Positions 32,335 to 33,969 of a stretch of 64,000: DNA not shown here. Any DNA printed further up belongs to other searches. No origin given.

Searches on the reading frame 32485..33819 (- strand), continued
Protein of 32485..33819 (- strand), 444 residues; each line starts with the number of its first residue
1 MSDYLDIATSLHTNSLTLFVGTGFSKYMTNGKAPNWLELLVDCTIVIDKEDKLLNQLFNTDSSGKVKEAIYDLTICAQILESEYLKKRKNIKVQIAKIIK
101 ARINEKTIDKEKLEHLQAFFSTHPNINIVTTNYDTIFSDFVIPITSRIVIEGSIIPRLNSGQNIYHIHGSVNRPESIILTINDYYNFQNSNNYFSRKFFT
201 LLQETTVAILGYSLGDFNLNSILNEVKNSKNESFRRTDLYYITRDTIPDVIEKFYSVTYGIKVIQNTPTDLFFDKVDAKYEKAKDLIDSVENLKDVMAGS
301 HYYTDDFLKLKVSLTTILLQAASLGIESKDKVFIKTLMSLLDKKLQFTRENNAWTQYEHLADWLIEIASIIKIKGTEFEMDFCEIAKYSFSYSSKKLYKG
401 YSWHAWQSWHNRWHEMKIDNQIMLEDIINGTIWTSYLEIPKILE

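Call 81: search_solved_structures(query=window:32485-33819:-, max_evalue=0.001, show_alignments=3)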
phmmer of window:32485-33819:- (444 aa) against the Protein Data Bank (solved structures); distinct sequences matched with E-value up to 0.001: 6.
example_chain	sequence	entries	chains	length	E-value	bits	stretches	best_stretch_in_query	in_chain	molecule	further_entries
8wkt_A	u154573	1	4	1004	7.4e-09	38.3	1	126-268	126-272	SIR2-like domain-containing protein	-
8k98_C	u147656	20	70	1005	7.4e-09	38.3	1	126-268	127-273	a protein | SIR2-like domain-containing protein | SIR2 family protein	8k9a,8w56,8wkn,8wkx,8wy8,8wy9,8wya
8wks_A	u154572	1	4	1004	1.5e-07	34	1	127-268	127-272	SIR2-like domain-containing protein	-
8wyb_A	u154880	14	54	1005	1.5e-07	34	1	127-268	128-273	SIR2-like domain-containing protein | DSR2 H171A | DSR2(H171A)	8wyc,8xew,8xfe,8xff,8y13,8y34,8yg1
8wfn_A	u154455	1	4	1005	4.3e-07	32.5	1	173-268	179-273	SIR2-like domain-containing protein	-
7uxt_B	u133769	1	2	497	0.00087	21.6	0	159-253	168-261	USG protein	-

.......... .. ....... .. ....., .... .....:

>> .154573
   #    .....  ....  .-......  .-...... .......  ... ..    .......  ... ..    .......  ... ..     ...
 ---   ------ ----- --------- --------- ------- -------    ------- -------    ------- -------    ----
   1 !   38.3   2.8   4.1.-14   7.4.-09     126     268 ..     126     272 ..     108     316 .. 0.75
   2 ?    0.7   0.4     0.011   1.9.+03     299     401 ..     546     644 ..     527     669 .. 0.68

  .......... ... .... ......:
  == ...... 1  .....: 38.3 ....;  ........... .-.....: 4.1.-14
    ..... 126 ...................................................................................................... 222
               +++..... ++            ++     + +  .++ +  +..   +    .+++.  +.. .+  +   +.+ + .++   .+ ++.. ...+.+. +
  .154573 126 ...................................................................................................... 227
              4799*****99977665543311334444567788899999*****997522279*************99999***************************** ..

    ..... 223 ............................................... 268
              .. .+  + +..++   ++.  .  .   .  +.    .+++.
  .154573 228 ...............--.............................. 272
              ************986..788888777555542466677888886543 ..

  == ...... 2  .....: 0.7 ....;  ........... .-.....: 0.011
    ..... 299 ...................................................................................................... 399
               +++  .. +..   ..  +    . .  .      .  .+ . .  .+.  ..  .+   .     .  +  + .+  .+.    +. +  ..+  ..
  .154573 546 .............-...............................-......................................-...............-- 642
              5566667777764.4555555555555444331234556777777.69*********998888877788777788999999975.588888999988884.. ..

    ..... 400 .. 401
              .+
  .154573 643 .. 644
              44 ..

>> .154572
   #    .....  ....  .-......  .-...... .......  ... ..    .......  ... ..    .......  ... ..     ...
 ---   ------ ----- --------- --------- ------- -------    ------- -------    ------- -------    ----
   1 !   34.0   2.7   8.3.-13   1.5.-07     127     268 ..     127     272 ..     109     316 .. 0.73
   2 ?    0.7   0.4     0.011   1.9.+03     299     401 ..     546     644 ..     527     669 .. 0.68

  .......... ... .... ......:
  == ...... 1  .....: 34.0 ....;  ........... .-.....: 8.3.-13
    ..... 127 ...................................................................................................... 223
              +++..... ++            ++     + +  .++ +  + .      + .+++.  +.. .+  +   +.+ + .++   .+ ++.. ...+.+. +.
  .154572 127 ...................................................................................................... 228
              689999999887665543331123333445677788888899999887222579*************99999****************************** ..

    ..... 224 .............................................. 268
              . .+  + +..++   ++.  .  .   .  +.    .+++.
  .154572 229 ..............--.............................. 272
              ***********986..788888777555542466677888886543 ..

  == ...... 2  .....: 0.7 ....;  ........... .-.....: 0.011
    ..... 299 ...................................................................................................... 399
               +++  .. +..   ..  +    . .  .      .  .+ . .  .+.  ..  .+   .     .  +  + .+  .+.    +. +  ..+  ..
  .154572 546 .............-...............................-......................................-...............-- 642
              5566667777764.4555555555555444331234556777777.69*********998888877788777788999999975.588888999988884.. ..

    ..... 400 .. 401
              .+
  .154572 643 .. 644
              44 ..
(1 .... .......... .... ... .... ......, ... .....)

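Call 95: find_related_loci(query=A2, collection=viral_contigs, flank=6000)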
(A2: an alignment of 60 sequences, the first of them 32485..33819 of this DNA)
Query A2 (444 aa) in viral_contigs; peptide patterns used: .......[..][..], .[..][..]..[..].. (x = any residue, [..] = any of these).
66 stretches matched a pattern; 1 encode a relative of the query (tblastn E <= 1e-3); 1 distinct loci.
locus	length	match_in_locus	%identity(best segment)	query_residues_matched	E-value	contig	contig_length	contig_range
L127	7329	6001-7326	45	2-444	2e-135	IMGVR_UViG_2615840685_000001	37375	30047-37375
